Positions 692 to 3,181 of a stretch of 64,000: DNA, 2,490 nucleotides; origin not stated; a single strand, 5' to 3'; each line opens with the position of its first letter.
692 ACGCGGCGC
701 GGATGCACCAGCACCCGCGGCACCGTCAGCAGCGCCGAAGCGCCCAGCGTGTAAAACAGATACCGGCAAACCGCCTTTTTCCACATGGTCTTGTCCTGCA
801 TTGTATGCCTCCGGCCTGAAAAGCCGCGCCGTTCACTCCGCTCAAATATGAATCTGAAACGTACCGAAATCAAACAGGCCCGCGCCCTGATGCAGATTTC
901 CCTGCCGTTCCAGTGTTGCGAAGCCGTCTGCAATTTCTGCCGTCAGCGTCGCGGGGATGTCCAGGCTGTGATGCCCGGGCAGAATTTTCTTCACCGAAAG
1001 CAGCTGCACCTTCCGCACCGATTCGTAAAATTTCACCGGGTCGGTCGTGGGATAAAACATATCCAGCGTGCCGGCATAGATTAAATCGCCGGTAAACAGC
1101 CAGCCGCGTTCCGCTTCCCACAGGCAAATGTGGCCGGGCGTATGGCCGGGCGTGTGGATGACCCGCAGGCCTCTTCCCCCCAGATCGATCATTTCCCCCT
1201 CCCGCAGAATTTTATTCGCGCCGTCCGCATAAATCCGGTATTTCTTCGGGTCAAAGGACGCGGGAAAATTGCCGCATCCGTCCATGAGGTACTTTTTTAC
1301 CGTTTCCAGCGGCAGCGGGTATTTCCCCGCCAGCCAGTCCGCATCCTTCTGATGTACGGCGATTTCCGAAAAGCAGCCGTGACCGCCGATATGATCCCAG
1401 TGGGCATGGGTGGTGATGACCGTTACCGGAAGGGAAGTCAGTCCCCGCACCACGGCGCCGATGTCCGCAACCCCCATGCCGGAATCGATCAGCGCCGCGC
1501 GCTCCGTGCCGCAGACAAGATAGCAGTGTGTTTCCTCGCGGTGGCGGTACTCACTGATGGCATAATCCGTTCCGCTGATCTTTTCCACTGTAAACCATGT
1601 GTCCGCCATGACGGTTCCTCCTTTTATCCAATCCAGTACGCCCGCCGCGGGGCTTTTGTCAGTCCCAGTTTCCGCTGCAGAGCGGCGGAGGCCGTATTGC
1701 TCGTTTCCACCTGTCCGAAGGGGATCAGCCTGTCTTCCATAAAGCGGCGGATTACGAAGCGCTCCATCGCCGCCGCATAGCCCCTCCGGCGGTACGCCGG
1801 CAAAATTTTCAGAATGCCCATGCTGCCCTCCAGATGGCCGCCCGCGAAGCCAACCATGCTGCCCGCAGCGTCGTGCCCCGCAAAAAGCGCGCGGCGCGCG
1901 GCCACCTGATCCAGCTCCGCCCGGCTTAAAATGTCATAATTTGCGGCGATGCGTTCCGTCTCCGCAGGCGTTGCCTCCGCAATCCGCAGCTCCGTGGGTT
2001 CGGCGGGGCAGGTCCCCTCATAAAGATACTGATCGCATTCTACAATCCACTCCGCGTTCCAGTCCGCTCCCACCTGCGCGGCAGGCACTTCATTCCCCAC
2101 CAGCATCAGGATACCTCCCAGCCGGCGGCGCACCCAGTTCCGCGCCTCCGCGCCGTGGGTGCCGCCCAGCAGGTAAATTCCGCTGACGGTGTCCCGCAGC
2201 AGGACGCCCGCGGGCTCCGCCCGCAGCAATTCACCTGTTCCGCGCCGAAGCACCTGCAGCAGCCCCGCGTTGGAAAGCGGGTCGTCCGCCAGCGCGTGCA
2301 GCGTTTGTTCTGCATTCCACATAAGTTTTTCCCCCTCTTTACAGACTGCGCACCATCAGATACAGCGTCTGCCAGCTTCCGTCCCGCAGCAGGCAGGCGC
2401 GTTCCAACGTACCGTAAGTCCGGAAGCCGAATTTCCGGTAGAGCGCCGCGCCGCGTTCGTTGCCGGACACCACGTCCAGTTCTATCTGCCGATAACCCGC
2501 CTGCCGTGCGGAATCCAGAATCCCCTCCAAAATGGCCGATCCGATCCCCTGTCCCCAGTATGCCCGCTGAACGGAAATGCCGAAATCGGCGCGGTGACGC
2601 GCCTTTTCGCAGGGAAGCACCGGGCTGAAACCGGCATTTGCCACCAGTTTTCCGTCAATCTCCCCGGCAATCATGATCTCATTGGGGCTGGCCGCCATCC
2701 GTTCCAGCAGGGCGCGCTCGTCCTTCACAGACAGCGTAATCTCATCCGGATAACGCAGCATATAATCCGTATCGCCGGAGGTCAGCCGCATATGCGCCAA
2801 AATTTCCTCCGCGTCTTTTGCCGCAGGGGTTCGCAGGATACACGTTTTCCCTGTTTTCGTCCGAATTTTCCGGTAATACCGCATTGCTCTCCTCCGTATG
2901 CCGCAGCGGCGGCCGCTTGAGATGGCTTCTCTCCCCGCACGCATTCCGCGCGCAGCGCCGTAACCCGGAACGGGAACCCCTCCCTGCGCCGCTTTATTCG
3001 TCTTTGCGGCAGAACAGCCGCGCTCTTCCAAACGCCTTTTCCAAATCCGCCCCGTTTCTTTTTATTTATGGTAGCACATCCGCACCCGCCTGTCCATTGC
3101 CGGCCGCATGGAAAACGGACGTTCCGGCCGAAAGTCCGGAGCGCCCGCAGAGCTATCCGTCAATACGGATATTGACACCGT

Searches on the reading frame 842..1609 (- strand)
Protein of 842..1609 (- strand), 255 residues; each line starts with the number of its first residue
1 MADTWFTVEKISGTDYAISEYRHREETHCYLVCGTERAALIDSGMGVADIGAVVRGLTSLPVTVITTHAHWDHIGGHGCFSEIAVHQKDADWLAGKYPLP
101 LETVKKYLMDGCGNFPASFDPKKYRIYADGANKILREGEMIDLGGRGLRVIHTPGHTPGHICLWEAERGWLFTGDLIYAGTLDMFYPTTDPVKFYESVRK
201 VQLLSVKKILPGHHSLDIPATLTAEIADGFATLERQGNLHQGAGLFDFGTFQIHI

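Call 66: search_protein_families(library=pfam, proteins=[window:842-1609:-], max_evalue=0.001)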
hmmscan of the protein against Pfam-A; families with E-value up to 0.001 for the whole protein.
window:842-1609:- (255 aa): 2 families
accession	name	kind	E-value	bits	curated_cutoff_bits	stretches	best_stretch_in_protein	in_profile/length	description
PF00753.33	Lactamase_B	-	2e-27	96.9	22.7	1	27-213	6-196/196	Metallo-beta-lactamase superfamily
PF19583.5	ODP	-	0.0002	21.8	27.2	0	129-179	87-139/194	ODP family beta lactamase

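Call 67: find_encoding_contigs(protein=window:842-1609:-, flank=10000, max_places=6)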
Protein window:842-1609:- (255 aa): 14 contigs read that carry it; 6 places shown.
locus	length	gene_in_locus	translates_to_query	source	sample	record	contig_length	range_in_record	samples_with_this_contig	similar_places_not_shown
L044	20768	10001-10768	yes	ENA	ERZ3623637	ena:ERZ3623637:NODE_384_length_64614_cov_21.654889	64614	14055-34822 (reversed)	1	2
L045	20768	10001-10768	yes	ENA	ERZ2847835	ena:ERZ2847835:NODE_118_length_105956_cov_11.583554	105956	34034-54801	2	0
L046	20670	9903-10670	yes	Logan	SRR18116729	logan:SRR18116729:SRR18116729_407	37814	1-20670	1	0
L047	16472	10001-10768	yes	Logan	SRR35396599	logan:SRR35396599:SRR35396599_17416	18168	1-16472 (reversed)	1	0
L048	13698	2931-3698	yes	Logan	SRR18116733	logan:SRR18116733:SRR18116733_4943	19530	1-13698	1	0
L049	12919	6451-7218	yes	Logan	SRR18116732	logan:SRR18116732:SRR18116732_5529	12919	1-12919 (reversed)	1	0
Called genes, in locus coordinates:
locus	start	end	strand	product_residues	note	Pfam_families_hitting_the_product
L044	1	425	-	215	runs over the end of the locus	PF00596:Aldolase_II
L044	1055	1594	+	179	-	PF04229:GrpB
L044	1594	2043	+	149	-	PF00293:NUDIX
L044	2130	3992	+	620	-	PF00580:UvrD-helicase, PF13361:UvrD_C, PF13538:UvrD_C_2 (faint)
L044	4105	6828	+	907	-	PF00005:ABC_tran, PF13304:AAA_21 (faint), PF02687:FtsX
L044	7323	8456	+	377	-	PF14199:DUF4317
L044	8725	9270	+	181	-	PF13302:Acetyltransf_3, PF00583:Acetyltransf_1, PF13673:Acetyltransf_10 (weak), PF13508:Acetyltransf_7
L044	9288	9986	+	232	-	PF08445:FR47 (weak)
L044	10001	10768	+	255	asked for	PF00753:Lactamase_B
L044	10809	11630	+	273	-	PF02517:Rce1-like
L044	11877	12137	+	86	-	PF21699:TM1266-like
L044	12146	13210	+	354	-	PF04055:Radical_SAM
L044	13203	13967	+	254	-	PF00142:Fer4_NifH, PF01656:CbiA, PF10609:ParA (faint), PF13614:AAA_31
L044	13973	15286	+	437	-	PF00148:Oxidored_nitro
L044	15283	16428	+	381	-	PF00148:Oxidored_nitro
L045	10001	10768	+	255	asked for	PF00753:Lactamase_B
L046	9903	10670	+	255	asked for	PF00753:Lactamase_B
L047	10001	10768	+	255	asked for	PF00753:Lactamase_B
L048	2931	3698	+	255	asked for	PF00753:Lactamase_B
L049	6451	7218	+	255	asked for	PF00753:Lactamase_B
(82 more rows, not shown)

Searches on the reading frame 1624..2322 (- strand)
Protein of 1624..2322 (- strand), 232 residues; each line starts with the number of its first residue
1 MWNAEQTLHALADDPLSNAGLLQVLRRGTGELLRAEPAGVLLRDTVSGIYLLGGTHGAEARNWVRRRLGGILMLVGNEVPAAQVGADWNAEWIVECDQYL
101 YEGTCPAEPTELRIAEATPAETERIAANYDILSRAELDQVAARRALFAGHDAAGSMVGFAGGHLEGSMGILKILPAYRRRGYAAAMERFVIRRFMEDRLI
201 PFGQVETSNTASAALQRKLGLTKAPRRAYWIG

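Call 66: search_protein_families(library=pfam, proteins=[window:1624-2322:-], max_evalue=0.001)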
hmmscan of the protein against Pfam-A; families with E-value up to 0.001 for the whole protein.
window:1624-2322:- (232 aa): 2 families
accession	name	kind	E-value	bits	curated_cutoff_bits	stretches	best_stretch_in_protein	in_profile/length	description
PF08445.16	FR47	-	3.4e-07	30.6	22.1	1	165-231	21-86/86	FR47-like protein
PF00583.31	Acetyltransf_1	-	3.4e-05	24.5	20.7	1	141-220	31-115/116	Acetyltransferase (GNAT) family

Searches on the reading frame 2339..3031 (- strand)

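Call 66: search_protein_families(library=pfam, proteins=[window:2339-3031:-], max_evalue=0.001)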
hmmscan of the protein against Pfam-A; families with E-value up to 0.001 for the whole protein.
window:2339-3031:- (230 aa): 5 families
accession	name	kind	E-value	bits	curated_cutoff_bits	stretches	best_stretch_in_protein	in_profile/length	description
PF00583.31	Acetyltransf_1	-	3.1e-16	60.1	20.7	1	108-203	20-116/116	Acetyltransferase (GNAT) family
PF13302.13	Acetyltransf_3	-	1.3e-10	42.5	25.4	1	65-204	3-138/138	Acetyltransferase (GNAT) domain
PF13508.13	Acetyltransf_7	-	2.5e-10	41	27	1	118-204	3-83/84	Acetyltransferase (GNAT) domain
PF13673.13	Acetyltransf_10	-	3.9e-05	24.1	23.6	1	152-207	57-111/128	Acetyltransferase (GNAT) domain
PF13420.13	Acetyltransf_4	-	8e-05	23.1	24.3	1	66-212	1-143/155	Acetyltransferase (GNAT) domain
